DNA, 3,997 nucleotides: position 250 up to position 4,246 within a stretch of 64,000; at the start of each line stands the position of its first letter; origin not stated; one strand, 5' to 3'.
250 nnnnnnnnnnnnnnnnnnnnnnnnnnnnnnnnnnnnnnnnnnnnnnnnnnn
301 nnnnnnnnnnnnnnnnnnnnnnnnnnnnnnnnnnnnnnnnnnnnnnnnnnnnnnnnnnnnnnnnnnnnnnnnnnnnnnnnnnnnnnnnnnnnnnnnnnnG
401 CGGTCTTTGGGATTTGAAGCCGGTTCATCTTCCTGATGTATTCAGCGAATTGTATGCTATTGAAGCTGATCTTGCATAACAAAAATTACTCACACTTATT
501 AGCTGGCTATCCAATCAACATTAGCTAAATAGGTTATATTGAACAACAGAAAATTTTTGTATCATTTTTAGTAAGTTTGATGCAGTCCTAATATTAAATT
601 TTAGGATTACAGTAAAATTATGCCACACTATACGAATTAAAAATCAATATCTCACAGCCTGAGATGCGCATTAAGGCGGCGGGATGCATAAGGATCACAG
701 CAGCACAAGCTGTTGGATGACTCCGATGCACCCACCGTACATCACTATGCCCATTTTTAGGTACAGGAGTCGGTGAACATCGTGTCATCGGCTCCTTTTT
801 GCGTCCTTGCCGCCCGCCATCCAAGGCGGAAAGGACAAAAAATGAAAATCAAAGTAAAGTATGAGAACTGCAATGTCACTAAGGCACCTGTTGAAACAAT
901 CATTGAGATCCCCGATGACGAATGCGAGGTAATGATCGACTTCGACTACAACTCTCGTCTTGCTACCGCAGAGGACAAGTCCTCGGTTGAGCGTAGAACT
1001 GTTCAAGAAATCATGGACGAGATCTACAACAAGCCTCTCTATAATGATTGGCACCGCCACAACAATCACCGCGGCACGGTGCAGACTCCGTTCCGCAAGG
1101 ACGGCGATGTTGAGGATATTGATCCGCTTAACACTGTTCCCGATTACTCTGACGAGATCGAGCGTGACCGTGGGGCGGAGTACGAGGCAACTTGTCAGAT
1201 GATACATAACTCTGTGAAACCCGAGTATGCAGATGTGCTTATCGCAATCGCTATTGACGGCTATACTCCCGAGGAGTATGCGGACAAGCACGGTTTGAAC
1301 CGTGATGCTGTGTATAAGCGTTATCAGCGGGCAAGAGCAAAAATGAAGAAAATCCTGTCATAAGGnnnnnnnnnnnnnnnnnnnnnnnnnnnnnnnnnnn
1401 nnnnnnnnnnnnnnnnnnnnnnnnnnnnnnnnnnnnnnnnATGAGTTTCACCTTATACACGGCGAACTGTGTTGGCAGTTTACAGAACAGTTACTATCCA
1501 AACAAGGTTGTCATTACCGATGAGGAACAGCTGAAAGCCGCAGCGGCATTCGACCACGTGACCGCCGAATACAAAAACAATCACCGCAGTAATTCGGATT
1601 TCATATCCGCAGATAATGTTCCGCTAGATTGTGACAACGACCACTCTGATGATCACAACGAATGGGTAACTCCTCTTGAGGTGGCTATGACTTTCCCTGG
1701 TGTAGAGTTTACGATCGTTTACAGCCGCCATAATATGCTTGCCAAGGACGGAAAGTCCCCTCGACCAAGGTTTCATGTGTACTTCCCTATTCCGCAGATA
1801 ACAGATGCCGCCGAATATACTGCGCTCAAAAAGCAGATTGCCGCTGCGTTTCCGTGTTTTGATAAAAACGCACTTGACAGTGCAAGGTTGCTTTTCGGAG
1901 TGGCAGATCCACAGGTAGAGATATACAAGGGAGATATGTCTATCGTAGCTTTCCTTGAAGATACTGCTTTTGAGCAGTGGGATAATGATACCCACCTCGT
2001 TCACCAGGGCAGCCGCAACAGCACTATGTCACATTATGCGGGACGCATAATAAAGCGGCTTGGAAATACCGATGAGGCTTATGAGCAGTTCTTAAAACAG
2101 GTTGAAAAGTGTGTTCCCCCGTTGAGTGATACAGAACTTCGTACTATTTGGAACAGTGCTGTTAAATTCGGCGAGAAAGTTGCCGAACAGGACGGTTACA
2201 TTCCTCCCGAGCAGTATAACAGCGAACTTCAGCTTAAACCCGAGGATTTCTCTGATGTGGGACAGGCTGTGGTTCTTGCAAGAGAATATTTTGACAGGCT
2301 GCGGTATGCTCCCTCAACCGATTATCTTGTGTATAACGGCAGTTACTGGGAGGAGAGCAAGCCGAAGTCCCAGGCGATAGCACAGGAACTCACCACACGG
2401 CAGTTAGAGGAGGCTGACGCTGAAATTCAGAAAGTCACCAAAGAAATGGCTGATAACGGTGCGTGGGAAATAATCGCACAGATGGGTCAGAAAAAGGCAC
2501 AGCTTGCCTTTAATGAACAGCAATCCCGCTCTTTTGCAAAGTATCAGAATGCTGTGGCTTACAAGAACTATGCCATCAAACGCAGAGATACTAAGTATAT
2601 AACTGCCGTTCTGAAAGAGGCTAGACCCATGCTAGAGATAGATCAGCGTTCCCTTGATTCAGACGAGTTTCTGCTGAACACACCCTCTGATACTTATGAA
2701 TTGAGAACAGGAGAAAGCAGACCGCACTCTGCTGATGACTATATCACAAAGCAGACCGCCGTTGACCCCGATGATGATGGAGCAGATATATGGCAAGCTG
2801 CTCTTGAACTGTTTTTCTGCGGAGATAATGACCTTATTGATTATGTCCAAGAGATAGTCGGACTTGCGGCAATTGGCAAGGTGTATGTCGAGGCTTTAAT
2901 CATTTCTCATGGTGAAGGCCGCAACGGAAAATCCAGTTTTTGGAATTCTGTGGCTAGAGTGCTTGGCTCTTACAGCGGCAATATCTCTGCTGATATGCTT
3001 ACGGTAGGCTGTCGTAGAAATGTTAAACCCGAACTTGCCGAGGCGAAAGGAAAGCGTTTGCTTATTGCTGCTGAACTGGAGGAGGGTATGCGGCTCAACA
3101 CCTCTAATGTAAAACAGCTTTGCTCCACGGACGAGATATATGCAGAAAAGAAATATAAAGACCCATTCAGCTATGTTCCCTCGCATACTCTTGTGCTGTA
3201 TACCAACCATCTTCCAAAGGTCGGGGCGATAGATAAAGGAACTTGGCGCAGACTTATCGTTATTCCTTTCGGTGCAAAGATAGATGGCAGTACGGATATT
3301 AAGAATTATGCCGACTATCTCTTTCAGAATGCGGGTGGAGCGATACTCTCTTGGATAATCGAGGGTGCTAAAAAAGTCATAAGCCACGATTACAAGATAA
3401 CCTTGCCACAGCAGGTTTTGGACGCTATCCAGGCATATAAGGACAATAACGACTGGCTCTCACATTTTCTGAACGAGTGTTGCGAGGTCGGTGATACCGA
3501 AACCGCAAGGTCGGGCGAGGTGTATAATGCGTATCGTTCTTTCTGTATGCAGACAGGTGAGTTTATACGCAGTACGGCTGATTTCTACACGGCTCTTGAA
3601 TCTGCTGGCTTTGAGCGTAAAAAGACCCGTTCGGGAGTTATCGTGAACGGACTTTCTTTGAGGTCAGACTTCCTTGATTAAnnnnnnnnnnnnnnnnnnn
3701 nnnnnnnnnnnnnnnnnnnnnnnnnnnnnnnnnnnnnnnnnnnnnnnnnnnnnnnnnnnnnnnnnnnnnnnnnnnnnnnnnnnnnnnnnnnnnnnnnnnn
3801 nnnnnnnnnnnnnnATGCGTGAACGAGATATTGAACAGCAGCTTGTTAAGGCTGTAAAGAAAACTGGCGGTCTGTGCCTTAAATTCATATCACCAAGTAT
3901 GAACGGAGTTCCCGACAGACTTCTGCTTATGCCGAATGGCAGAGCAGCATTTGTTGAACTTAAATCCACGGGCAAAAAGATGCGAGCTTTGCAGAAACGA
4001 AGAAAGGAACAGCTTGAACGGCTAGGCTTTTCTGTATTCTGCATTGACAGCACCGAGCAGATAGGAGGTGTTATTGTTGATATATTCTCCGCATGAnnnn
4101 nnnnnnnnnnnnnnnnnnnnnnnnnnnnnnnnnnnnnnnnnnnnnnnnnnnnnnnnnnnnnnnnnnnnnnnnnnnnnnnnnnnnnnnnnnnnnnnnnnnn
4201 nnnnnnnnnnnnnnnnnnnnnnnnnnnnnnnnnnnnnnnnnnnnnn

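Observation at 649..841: Two-layer switchable leader RNA before the sigma-like gene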

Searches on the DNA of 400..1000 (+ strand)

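Call 4: search_rna_families(source=window, start=400, end=1000, threshold=evalue, max_evalue=10, show_alignments=3)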
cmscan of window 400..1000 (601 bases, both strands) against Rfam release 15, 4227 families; matches with E-value up to 10: 5.
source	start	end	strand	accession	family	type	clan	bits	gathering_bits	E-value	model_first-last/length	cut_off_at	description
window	807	887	-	RF00318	snoZ175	Gene; snRNA; snoRNA; CD-box;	-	17.8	43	6.7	1-81/81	no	Small nucleolar RNA Z175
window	797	843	-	RF03394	mir-2574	Gene; miRNA;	-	16.5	90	2.1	1-68/68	no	mir-2574 microRNA precursor family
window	838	906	-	RF02701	PsrR1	Gene; sRNA;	-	16.4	42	2.2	1-79/79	no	Photosynthesis regulatory RNA1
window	515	640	+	RF02960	DUF2800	Cis-reg;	-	16.2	60.2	2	1-158/158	no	DUF2800 RNA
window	490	714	+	RF02590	Spy1186876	Gene; sRNA;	-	11.5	208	6.2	1-243/243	no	S. pyogenes small RNA 1186876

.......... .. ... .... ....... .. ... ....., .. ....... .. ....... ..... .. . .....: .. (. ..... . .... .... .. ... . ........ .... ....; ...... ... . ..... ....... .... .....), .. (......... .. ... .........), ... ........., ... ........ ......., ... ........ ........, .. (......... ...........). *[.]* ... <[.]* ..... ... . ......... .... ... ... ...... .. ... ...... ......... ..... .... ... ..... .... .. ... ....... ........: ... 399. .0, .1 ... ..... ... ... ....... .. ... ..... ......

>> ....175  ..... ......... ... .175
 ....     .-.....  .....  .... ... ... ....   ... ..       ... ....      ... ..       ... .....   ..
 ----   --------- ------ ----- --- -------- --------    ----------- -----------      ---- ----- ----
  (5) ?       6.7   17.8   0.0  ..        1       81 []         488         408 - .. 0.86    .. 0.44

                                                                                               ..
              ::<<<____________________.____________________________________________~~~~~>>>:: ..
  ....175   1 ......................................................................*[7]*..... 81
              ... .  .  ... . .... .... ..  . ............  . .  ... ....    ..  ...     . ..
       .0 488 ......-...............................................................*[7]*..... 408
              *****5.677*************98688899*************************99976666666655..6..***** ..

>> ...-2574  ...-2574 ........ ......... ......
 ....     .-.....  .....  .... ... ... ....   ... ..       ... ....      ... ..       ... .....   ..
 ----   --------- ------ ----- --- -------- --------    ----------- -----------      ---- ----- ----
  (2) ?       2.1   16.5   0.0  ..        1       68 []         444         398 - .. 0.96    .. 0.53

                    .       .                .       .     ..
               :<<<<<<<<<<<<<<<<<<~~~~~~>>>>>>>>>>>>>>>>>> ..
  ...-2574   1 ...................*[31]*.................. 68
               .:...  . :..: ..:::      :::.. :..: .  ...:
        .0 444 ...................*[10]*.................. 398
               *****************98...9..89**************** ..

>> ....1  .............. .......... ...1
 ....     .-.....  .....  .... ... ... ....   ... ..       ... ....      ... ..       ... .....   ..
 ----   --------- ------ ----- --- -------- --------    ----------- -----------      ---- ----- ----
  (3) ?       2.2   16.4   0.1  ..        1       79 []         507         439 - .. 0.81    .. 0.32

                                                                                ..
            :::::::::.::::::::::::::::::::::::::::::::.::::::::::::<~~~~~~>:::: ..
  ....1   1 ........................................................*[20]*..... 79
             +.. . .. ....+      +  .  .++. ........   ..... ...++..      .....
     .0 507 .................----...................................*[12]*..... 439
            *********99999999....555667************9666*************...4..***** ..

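Call 9: search_dna_similar(query=window:480-860:+, collection=phages, mode=distant, max_evalue=0.01)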
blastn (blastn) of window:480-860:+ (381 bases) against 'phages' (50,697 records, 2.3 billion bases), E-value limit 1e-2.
Records with a match: 5; places in all: 5; records where one place covers at least 80% of the query: 0.
Best place of each record, by identity: 80-90% 1; 60-80% 4.
By first word of the organism name: Oscillospiraceae 2; Acutalibacteraceae 1; Erysipelothrix 1; Streptococcus 1.
By host as written in the record: Oscillospiraceae 2; Acutalibacteraceae 1; Erysipelothrix rhusiopathiae ZJ 1; Streptococcus uberis C8329 1.
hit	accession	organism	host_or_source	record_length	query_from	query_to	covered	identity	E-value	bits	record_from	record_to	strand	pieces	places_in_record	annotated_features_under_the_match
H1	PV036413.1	Acutalibacteraceae phage NatCom_991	Acutalibacteraceae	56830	170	374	54%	71.2%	1e-12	79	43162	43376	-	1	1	hypothetical protein (x3)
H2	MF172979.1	Erysipelothrix phage phi1605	Erysipelothrix rhusiopathiae ZJ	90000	167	376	55%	68.4%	1e-6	59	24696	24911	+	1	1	hypothetical protein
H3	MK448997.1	Streptococcus phage Javan630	Streptococcus uberis C8329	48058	161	302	37%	69.7%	7e-4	51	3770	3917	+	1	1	none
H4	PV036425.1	Oscillospiraceae phage NatCom_11393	Oscillospiraceae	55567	315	379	17%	79.1%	2e-4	53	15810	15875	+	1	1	hypothetical protein (x2)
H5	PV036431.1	Oscillospiraceae phage NatCom_21982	Oscillospiraceae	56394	315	372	15%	80.0%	3e-3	49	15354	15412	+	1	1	hypothetical protein (x2)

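Call 10: get_annotated_region(hit=H1, flank=2500)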
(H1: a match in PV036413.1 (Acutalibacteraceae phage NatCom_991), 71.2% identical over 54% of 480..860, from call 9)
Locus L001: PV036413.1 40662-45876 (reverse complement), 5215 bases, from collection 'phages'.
description: Acutalibacteraceae phage NatCom_991, complete genome.
organism: Acutalibacteraceae phage NatCom_991 (NCBI taxid 3403512)
taxonomy: Viruses; Duplodnaviria; Heunggongvirae; Uroviricota; Caudoviricetes; Ca. Heliusvirales
host: Acutalibacteraceae; source: human feces; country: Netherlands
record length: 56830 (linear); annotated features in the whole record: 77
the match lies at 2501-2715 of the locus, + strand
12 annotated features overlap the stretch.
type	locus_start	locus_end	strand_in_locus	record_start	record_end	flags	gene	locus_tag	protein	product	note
CDS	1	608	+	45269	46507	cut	-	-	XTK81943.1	DNA polymerase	-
CDS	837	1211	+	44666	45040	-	-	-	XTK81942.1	hypothetical protein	-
CDS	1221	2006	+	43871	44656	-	-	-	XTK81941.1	hypothetical protein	-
CDS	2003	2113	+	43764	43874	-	-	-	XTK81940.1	hypothetical protein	-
CDS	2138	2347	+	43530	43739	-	-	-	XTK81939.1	hypothetical protein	-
CDS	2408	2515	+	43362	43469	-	-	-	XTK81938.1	hypothetical protein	-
CDS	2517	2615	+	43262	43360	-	-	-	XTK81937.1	hypothetical protein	-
CDS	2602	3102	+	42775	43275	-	-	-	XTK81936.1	hypothetical protein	-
CDS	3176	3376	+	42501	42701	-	-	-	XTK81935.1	hypothetical protein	-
CDS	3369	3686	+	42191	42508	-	-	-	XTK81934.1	hypothetical protein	-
CDS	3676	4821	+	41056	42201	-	-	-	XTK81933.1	exonuclease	-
CDS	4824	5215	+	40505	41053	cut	-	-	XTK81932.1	ssDNA binding and annealing protein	Gp2.5-like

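Call 11: get_annotated_region(hit=H2, flank=2500)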
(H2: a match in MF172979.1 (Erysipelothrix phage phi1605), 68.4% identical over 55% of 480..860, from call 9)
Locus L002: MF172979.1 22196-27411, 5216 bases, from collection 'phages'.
description: Erysipelothrix phage phi1605, complete genome.
organism: Erysipelothrix phage phi1605 (NCBI taxid 2006938)
taxonomy: Viruses; Duplodnaviria; Heunggongvirae; Uroviricota; Caudoviricetes
host: Erysipelothrix rhusiopathiae ZJ; source: swine; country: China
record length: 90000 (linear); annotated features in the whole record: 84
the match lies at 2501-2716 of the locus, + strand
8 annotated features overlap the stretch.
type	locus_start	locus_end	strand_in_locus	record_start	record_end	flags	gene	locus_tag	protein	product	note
CDS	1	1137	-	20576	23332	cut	-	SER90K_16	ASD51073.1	RecD-like DNA helicase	recD-like DNA helicase YrrC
CDS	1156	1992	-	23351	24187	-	-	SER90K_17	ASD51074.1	hypothetical protein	-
CDS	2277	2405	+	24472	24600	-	-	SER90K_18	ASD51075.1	hypothetical protein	-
CDS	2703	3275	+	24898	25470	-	-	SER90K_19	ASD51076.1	hypothetical protein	-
CDS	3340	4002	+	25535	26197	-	rha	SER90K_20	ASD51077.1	rha protein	rha protein, phage phi-80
CDS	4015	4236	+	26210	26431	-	-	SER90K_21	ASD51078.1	hypothetical protein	-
CDS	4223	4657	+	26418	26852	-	-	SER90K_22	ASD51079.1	hypothetical protein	-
CDS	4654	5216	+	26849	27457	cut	-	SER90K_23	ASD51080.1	hypothetical protein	-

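Call 12: get_annotated_region(hit=H3, flank=2500)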
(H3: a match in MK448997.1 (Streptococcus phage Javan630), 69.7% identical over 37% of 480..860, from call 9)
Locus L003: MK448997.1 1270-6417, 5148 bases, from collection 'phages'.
description: Streptococcus phage Javan630, complete genome.
organism: Streptococcus phage Javan630 (NCBI taxid 2548289)
taxonomy: Viruses; Duplodnaviria; Heunggongvirae; Uroviricota; Caudoviricetes
host: Streptococcus uberis C8329; source: -; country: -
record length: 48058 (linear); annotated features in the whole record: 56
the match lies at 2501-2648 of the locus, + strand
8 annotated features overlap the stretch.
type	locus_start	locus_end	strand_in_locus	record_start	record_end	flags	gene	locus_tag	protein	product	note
CDS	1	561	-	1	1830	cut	-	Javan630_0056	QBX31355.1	ATPase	ATPase involved in DNA repair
CDS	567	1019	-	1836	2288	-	-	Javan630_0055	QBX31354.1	hypothetical protein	-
CDS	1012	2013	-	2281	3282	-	-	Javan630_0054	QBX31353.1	hypothetical protein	-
CDS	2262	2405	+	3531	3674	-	-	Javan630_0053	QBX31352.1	hypothetical protein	-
CDS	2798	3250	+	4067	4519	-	-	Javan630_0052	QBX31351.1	hypothetical protein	-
CDS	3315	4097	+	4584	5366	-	-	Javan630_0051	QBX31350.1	antirepressor protein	-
CDS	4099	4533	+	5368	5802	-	-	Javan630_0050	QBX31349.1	hypothetical protein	FIG00520233: hypothetical protein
CDS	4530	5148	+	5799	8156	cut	-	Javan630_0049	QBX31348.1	DNA primase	-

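Call 13: get_annotated_region(hit=H4, flank=2500)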
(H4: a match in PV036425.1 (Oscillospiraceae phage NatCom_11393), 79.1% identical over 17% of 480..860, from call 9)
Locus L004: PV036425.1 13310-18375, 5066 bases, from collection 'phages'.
description: Oscillospiraceae phage NatCom_11393, complete genome.
organism: Oscillospiraceae phage NatCom_11393 (NCBI taxid 3403532)
taxonomy: Viruses; Duplodnaviria; Heunggongvirae; Uroviricota; Caudoviricetes; Ca. Heliusvirales
host: Oscillospiraceae; source: human feces; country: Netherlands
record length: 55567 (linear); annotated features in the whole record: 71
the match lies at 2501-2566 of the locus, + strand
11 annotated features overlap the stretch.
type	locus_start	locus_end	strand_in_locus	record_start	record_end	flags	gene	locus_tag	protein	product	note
CDS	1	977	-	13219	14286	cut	-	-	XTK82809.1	DNA methyltransferase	-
CDS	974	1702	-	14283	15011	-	-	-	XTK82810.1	DNA methyltransferase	-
CDS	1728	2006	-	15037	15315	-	-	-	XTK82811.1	hypothetical protein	-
CDS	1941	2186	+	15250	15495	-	-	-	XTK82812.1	hypothetical protein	-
CDS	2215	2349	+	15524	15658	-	-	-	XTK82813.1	hypothetical protein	-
CDS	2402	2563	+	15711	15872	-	-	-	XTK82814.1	hypothetical protein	-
CDS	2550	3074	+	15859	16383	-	-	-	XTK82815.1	hypothetical protein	-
CDS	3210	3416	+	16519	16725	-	-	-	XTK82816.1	hypothetical protein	-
CDS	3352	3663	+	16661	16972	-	-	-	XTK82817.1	hypothetical protein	-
CDS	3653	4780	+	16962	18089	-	-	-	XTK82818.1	exonuclease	-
CDS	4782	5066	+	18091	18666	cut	-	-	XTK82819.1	hypothetical protein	-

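Call 60: search_dna_similar(query=window:646-850:+, collection=plasmids, mode=distant, max_evalue=0.001, max_rows=15)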
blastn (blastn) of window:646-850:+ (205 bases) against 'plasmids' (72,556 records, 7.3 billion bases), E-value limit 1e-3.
No match.

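Call 61: search_dna_similar(query=L003:2505-2716:+, collection=phages, mode=distant, max_evalue=0.00001, max_rows=40, rows=spread)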
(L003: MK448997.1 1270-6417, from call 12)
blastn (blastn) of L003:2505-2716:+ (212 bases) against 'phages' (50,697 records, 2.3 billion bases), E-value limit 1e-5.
Records with a match: 3; places in all: 3; records where one place covers at least 80% of the query: 2.
Best place of each record, by identity: >=99% 1; 90-95% 1; 80-90% 1.
By first word of the organism name: Streptococcus 1; Erysipelothrix 1; Ruminococcus 1.
By host as written in the record: Streptococcus uberis C8329 1; Erysipelothrix rhusiopathiae ZJ 1; Ruminococcus bicirculans (ex Liu et al. 2021) 1.
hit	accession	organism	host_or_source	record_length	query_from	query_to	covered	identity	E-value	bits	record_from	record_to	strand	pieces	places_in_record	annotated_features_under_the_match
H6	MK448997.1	Streptococcus phage Javan630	Streptococcus uberis C8329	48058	1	212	100%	100.0%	1e-104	383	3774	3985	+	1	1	none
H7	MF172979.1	Erysipelothrix phage phi1605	Erysipelothrix rhusiopathiae ZJ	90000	4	212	99%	90.4%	1e-74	284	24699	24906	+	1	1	hypothetical protein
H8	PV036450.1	Ruminococcus phage NatCom_38182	Ruminococcus bicirculans (ex Liu et al. ...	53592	80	183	49%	80.4%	2e-14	85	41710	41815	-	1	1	hypothetical protein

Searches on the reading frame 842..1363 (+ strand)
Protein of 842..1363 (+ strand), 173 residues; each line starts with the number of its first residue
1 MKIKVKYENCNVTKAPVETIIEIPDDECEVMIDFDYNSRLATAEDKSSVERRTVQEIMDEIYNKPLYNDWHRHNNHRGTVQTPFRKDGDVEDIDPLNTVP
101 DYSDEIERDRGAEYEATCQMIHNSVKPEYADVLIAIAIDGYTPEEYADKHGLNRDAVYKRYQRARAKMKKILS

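Call 7: search_protein_families(library=pfam, proteins=[window:842-1363:+], max_evalue=0.01)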
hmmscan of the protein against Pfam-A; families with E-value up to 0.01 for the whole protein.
window:842-1363:+ (173 aa): 2 families
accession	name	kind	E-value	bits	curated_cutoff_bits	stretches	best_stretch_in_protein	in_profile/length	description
PF08281.18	Sigma70_r4_2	-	6e-07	29.5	25.7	1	122-168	8-54/54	Sigma-70, region 4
PF07638.17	Sigma70_ECF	-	6.7e-05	23.3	21.1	1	96-170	108-181/185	ECF sigma factor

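Call 8: search_protein_families(library=phrogs, proteins=[window:842-1363:+], max_evalue=0.01)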
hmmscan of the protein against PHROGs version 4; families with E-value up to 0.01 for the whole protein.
window:842-1363:+ (173 aa): 2 families
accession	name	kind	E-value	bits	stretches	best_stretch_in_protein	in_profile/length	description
phrog_11138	-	unknown function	3.2e-19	70.6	1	1-172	1-139/142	-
phrog_1740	-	transcription regulation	1.6e-11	44.5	1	62-172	119-216/567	RNA polymerase sigma factor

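Call 16: find_related_loci(query=window:842-1363:+, collection=viral_contigs, flank=1200)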
Query window:842-1363:+ (173 aa) in viral_contigs; peptide patterns used: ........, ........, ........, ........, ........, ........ (x = any residue, [..] = any of these).
46 stretches matched a pattern; 4 encode a relative of the query (tblastn E <= 1e-3); 4 distinct loci.
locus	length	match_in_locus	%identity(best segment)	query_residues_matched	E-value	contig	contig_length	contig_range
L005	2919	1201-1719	54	1-172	3e-60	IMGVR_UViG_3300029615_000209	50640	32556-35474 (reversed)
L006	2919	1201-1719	54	1-172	3e-60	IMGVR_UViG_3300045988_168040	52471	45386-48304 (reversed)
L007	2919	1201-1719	53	1-172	3e-55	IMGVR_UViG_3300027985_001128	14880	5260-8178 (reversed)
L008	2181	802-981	60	1-60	3e-19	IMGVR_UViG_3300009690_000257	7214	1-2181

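Call 57: search_solved_structures(query=window:842-1363:+, max_evalue=1)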
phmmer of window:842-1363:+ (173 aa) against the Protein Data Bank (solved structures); distinct sequences matched with E-value up to 1: 1.
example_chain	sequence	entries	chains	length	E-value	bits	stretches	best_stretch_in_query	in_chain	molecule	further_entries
6bka_A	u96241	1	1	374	0.66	13.1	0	68-106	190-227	Nitronate monooxygenase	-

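Call 58: search_protein_families(library=ncbifam, proteins=[window:842-1363:+], max_evalue=0.1)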
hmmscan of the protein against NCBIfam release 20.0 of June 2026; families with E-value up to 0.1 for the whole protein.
window:842-1363:+ (173 aa): 8 families
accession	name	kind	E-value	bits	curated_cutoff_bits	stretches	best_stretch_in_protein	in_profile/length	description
NF009170.0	PRK12517.1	subfamily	1.7e-06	27.5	197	1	85-172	92-176/188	RNA polymerase sigma factor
TIGR02937.1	sigma70-ECF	superfamily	3.6e-06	26.7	42.9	1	68-172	96-165/165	sigma-70 family RNA polymerase sigma factor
TIGR02959.1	SigZ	equivalog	1.6e-05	24.8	168.65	1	119-172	95-148/170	RNA polymerase sigma factor SigZ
NF007215.0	PRK09637.1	equivalog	2.3e-05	24.4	212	1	118-172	100-154/181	RNA polymerase sigma factor SigZ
TIGR02984.1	Sig-70_plancto1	subfamily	0.0039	16.8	183.75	1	123-172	139-188/189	RNA polymerase sigma-70 factor, Planctomycetaceae-specific subfamily 1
NF009198.0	PRK12546.1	equivalog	0.011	15.5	270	1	123-172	112-161/188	RNA polymerase sigma factor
NF008888.0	PRK11922.1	equivalog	0.03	13.9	204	1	125-172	149-196/231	RNA polymerase sigma factor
NF007229.0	PRK09647.1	equivalog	0.084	12.2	265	1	112-172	142-202/220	RNA polymerase sigma factor SigE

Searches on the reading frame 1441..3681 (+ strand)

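Call 7: search_protein_families(library=pfam, proteins=[window:1441-3681:+], max_evalue=0.01)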
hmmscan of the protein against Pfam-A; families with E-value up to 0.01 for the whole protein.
window:1441-3681:+ (746 aa): 3 families
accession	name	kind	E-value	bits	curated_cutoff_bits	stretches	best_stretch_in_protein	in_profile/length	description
PF08706.16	D5_N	-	1.9e-26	93.5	22.4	1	278-459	3-144/145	D5 N terminal like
PF19263.5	DUF5906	-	1.1e-13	52.2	27.6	1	490-604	2-114/114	Family of unknown function (DUF5906)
PF03288.22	Pox_D5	-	2.3e-05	25.2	21.4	1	670-736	3-73/86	Poxvirus D5 protein-like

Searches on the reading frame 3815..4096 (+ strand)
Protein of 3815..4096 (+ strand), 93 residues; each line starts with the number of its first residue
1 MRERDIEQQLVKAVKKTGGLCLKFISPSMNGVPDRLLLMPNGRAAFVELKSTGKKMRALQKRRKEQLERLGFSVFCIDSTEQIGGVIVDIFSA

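Call 7: search_protein_families(library=pfam, proteins=[window:3815-4096:+], max_evalue=0.01)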
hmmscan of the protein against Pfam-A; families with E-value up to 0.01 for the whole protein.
window:3815-4096:+ (93 aa): 1 family
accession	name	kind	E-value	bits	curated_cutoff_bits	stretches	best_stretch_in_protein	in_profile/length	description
PF08774.17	VRR_NUC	-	2.1e-05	25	23.8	1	26-78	58-113/116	VRR-NUC domain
